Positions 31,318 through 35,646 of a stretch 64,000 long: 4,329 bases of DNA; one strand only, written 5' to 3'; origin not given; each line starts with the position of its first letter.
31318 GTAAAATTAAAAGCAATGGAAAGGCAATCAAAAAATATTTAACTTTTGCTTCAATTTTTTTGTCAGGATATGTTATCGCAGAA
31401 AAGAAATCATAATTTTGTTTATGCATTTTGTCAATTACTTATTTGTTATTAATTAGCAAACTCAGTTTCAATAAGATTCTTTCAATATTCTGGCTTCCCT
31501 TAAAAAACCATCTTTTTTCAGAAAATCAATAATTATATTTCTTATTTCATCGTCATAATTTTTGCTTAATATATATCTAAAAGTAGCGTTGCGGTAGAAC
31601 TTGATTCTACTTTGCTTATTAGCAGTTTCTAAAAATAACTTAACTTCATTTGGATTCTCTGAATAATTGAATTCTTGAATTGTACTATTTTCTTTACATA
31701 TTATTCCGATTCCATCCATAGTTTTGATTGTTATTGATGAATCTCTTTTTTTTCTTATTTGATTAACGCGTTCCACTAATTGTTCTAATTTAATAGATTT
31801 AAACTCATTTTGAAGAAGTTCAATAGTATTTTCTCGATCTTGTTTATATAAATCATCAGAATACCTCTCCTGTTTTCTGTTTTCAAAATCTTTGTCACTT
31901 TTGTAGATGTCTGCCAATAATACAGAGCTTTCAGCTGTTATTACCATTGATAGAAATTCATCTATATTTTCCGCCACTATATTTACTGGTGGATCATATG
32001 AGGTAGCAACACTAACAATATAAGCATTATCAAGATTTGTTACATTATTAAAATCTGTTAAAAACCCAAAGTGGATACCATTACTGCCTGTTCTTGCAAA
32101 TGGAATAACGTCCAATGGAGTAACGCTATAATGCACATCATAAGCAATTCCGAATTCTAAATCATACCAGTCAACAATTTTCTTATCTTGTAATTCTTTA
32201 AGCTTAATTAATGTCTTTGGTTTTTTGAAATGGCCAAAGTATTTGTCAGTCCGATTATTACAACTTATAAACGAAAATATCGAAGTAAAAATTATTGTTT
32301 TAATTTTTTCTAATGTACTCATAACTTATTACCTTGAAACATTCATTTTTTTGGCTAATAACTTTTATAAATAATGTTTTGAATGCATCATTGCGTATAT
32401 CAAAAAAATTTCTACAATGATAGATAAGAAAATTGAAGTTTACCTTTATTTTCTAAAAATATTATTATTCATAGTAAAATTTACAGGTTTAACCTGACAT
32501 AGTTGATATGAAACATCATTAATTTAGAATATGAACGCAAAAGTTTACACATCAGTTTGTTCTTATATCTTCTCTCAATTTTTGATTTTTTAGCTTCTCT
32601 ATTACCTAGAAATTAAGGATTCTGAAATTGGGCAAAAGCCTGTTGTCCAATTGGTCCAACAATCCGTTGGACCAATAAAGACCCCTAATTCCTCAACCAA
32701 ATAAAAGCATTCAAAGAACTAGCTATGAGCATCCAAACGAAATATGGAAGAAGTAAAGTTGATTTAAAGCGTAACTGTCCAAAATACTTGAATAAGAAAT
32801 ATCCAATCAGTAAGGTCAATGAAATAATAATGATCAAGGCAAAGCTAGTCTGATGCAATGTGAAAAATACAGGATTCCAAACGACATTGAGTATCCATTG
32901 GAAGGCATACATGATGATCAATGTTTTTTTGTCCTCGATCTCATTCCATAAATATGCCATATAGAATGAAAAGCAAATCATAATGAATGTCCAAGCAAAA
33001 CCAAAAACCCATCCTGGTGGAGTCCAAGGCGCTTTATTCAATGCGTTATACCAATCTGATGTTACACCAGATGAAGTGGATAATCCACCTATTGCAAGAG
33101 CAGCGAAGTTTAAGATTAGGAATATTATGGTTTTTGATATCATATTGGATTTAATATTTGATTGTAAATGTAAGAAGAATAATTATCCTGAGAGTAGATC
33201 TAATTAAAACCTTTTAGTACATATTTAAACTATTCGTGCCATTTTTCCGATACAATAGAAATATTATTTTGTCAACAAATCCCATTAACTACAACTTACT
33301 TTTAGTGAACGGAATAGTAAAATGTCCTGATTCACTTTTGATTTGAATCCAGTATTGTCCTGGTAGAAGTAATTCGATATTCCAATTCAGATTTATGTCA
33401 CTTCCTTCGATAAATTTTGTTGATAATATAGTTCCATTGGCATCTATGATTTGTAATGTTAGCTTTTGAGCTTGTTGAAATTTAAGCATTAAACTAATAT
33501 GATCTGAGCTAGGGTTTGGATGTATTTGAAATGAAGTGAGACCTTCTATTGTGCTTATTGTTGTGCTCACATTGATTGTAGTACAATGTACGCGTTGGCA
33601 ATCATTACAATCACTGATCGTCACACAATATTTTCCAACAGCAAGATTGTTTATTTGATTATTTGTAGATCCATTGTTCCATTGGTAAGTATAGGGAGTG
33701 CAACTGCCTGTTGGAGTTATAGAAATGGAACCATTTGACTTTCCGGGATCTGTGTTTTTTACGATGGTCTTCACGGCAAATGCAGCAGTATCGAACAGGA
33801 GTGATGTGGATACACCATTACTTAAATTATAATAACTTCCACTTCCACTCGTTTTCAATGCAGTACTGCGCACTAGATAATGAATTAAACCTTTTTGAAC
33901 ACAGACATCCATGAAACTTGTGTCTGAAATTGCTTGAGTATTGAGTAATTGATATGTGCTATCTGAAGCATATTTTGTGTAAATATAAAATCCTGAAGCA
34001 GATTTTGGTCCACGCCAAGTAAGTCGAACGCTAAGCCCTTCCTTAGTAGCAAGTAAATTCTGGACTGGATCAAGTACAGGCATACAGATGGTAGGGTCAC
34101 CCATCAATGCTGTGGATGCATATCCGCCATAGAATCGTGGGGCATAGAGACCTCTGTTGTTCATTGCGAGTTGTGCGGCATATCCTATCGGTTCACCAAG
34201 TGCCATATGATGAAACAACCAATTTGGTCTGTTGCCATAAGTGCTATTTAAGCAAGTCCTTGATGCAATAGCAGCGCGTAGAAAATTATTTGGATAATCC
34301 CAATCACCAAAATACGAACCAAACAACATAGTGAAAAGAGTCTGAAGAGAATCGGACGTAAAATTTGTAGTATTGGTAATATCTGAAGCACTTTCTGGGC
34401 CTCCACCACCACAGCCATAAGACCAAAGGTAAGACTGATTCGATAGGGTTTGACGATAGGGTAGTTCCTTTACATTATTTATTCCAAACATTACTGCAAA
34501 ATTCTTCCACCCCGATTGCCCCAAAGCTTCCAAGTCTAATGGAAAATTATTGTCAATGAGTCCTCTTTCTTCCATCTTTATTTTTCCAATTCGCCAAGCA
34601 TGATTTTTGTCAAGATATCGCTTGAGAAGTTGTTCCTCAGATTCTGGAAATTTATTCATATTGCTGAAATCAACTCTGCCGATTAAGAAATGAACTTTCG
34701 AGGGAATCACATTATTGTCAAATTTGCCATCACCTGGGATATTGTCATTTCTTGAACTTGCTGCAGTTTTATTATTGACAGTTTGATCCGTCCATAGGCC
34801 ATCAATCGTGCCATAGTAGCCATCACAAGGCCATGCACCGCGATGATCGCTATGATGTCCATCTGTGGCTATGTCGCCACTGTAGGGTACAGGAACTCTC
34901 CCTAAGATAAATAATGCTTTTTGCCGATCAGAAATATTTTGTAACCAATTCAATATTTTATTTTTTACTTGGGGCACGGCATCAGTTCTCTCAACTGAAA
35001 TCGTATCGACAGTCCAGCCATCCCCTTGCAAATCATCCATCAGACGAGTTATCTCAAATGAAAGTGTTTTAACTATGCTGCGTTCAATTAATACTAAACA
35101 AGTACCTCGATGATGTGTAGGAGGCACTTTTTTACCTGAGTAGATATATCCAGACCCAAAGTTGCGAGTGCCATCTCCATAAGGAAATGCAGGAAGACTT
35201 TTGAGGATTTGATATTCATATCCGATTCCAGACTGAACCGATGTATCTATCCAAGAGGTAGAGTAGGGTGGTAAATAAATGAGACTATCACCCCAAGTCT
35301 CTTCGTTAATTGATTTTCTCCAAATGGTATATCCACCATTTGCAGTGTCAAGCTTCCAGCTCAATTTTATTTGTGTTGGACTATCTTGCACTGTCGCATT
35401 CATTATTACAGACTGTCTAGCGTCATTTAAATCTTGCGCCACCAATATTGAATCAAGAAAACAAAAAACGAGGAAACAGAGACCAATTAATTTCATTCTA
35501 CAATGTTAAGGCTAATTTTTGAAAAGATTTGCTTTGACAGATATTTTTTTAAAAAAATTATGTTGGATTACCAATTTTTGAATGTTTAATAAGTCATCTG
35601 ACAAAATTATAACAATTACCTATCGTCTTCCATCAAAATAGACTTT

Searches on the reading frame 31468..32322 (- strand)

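Call 6: search_protein_families(library=pfam, proteins=[window:31468-32322:-], max_evalue=0.001)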
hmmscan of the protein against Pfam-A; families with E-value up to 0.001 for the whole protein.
window:31468-32322:- (284 aa): 1 family
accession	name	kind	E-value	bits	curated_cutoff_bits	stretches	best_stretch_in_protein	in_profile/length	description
PF10228.14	HPF1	-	0.00098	19.3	27.1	0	78-214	45-156/251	Histone PARylation factor 1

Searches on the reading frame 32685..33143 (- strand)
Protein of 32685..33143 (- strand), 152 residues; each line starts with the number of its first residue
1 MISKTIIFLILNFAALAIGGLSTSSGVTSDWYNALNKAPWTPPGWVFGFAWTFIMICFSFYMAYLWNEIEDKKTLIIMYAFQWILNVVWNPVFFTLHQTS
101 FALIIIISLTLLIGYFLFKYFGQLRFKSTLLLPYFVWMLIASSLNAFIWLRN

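Call 6: search_protein_families(library=pfam, proteins=[window:32685-33143:-], max_evalue=0.001)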
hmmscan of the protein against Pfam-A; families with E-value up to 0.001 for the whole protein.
window:32685-33143:- (152 aa): 1 family
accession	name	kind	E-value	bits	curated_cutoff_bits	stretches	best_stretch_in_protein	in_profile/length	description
PF03073.20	TspO_MBR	-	1.1e-32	113.2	24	1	9-150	2-145/145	TspO/MBR family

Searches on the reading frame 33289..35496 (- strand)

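Call 6: search_protein_families(library=pfam, proteins=[window:33289-35496:-], max_evalue=0.001)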
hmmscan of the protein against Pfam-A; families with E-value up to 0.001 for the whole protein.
window:33289-35496:- (735 aa): 2 families
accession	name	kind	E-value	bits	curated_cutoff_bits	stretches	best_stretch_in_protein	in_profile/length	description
PF18962.6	Por_Secre_tail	-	9.4e-09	35.9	27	1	658-725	1-68/75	Secretion system C-terminal sorting domain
PF13573.12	SprB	-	1.5e-08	34.6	28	1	585-611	11-37/37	SprB repeat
